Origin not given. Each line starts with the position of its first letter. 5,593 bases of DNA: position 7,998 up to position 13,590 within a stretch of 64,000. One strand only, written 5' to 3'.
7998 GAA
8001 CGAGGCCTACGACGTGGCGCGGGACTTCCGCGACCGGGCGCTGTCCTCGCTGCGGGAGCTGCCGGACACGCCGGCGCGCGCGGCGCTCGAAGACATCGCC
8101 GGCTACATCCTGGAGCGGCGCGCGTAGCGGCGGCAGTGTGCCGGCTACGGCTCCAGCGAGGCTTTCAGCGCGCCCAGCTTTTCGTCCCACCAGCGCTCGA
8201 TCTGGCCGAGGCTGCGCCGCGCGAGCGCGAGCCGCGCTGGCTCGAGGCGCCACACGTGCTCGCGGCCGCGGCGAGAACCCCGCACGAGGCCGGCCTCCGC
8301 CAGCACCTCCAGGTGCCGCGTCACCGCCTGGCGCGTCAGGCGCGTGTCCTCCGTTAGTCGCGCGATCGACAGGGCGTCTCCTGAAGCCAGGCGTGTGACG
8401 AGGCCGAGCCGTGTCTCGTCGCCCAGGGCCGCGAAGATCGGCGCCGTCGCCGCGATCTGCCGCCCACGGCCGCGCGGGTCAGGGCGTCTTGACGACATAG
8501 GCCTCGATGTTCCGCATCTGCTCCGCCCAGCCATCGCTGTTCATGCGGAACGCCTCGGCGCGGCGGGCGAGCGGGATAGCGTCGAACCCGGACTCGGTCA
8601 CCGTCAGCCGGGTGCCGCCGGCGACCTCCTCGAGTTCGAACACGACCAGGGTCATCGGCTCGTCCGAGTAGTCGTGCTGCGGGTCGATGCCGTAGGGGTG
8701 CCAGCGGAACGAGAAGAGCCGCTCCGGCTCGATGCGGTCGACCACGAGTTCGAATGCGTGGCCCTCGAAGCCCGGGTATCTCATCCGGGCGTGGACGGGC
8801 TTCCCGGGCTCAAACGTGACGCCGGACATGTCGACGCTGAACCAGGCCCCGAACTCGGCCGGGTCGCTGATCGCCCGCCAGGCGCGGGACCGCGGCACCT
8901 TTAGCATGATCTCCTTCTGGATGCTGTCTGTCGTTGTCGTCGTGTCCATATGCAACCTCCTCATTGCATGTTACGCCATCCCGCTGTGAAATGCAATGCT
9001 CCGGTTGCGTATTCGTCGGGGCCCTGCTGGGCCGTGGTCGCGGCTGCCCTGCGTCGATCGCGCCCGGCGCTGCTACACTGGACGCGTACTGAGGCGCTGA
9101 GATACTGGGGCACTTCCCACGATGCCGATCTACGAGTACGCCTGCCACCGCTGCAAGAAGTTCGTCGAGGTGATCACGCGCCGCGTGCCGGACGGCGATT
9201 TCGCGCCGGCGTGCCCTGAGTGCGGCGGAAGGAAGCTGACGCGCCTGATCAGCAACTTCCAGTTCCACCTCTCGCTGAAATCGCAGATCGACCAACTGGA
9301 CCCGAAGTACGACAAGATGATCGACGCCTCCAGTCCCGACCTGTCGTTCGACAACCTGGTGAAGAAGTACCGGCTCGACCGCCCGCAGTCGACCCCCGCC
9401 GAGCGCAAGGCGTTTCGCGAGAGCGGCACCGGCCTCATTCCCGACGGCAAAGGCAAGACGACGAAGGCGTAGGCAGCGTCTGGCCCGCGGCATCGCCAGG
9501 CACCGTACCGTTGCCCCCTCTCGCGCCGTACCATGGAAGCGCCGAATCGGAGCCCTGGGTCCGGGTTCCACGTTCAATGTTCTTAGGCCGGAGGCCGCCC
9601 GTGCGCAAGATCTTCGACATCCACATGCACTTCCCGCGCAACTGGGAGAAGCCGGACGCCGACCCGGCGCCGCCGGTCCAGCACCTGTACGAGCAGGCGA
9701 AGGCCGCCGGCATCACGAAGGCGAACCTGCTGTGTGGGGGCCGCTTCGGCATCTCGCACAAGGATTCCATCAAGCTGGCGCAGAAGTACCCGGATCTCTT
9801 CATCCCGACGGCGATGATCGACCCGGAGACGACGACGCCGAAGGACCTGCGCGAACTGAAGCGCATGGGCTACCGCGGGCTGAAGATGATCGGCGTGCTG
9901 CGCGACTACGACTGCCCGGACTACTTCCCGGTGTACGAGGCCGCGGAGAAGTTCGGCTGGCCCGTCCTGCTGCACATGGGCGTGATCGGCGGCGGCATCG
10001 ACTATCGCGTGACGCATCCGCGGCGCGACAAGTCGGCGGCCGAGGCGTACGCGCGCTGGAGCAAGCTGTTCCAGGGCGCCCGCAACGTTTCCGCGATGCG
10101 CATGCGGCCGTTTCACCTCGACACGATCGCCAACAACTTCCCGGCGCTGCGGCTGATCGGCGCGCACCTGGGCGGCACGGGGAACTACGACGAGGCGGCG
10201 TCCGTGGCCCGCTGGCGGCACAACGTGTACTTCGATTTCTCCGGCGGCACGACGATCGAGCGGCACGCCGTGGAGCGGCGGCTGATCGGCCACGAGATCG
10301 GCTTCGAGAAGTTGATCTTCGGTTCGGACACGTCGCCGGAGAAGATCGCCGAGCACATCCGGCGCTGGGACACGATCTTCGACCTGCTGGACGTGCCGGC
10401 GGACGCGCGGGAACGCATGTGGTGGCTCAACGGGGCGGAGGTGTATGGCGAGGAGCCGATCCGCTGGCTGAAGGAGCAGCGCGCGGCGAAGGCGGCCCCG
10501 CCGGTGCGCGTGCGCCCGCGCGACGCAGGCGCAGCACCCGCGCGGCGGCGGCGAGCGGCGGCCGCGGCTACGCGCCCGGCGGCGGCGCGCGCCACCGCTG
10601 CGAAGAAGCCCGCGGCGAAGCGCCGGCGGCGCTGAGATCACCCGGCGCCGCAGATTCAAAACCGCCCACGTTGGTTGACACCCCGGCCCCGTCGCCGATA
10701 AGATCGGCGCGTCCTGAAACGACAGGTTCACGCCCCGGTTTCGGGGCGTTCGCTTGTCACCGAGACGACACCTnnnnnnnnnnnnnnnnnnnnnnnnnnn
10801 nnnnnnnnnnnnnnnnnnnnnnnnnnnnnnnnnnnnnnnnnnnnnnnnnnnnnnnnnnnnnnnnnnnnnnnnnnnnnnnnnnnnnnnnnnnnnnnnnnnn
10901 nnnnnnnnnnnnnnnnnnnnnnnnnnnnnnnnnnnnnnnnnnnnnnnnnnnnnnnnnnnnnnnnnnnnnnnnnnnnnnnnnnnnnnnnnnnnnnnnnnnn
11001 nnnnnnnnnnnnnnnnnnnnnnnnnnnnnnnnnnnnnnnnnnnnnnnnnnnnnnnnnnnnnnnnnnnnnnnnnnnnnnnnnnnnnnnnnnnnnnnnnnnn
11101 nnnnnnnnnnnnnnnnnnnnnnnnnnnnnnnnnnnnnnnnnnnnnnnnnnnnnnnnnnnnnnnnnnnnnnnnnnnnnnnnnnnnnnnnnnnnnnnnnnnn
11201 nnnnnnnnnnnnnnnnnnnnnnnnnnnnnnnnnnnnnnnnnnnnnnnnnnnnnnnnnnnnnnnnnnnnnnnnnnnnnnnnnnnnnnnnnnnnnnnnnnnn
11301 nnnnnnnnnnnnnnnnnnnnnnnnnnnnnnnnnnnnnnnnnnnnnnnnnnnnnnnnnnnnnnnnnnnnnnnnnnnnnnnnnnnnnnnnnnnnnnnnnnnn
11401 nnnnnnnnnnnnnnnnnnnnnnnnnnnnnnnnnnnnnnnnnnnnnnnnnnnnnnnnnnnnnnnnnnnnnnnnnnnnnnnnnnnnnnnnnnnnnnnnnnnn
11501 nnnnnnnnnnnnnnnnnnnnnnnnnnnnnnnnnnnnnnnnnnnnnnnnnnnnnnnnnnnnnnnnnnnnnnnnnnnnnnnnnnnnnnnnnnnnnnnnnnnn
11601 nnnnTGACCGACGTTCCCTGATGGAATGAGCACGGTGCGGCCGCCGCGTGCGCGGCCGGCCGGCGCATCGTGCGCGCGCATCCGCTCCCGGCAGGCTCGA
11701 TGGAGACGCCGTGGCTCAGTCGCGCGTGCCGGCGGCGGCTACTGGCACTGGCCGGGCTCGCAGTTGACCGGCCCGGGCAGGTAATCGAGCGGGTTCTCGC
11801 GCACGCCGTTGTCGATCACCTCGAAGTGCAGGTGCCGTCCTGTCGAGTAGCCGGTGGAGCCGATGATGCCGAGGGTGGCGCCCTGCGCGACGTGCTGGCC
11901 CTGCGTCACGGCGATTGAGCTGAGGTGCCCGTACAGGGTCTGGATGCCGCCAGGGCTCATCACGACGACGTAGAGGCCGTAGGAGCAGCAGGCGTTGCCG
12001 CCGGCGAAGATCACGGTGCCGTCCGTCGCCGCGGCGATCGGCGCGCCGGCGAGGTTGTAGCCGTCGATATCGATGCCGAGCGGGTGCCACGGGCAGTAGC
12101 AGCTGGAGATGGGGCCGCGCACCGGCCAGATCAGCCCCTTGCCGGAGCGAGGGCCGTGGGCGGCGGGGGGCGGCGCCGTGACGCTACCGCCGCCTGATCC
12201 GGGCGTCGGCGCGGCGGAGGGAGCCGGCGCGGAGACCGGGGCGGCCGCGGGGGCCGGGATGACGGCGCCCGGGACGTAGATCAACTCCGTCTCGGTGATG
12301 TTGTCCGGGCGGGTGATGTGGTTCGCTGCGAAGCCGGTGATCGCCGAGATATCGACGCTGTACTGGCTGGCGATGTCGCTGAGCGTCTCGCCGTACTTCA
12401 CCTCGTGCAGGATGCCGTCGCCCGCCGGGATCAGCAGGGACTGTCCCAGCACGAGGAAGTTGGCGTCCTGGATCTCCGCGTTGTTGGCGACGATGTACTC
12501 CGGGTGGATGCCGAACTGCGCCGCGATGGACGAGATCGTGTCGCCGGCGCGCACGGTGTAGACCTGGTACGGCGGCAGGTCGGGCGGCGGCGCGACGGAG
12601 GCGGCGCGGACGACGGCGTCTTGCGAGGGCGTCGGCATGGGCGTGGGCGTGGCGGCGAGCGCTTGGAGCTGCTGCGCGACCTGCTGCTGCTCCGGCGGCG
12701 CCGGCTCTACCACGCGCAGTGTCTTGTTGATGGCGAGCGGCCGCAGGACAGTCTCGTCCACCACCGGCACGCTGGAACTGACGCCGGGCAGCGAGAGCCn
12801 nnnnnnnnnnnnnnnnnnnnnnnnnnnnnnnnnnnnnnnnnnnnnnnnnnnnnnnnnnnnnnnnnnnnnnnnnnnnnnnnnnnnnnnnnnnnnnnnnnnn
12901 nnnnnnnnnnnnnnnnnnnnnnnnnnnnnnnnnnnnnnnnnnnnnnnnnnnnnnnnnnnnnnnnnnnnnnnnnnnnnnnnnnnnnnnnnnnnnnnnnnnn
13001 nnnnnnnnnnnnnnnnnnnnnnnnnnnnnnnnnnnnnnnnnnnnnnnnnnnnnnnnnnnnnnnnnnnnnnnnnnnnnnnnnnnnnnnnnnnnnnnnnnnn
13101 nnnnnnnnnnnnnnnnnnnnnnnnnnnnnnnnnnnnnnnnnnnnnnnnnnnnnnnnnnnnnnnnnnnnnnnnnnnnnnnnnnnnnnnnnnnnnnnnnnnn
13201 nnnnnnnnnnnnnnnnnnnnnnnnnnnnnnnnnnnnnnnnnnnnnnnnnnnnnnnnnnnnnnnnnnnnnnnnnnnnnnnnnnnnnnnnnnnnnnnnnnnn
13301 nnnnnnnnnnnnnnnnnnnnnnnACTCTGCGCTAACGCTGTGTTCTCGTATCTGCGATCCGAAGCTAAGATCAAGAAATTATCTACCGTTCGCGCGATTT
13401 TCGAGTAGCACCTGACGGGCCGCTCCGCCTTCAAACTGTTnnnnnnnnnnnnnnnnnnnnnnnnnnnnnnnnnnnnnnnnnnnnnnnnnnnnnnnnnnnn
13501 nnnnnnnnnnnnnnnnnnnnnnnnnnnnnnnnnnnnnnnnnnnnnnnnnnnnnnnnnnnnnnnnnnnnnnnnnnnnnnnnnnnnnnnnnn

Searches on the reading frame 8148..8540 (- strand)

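Call 92: search_protein_families(library=pfam, proteins=[window:8148-8540:-], max_evalue=0.01)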
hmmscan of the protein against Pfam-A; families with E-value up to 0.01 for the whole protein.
window:8148-8540:- (131 aa): 7 families
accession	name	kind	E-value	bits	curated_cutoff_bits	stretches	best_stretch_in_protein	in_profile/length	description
PF12840.13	HTH_20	-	2.1e-10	40.8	27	1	39-87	1-49/51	Helix-turn-helix domain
PF01022.26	HTH_5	-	2.1e-06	27.9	22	1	41-87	1-46/47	Bacterial regulatory protein, arsR family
PF12802.13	MarR_2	-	4.6e-05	23.9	27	1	53-87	16-51/61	MarR family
PF21248.3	SoFic-like_C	-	0.0017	19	27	1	59-97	33-71/76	Protein adenylyltransferase SoFic-like, C-terminal domain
PF13412.12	HTH_24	-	0.003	17.5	21.9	1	42-87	3-48/48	Winged helix-turn-helix DNA-binding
PF25212.1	HVO_A0114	-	0.0037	17.5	27.6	1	42-95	22-75/84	HVO_A0114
PF08100.18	Dimerisation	-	0.0082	16.4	25.6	0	44-102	27-86/93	O-methyltransferase dimerisation domain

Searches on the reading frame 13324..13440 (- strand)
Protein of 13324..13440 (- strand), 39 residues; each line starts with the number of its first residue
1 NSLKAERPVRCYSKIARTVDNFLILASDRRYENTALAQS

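Call 103: search_protein_representatives(protein=window:13324-13440:-)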
Query: 39 residues. Proteins with E-value up to 0.001 (for the whole library): 0; up to 1e-10: 0; up to 1e-30: 0. The best 0 are listed.
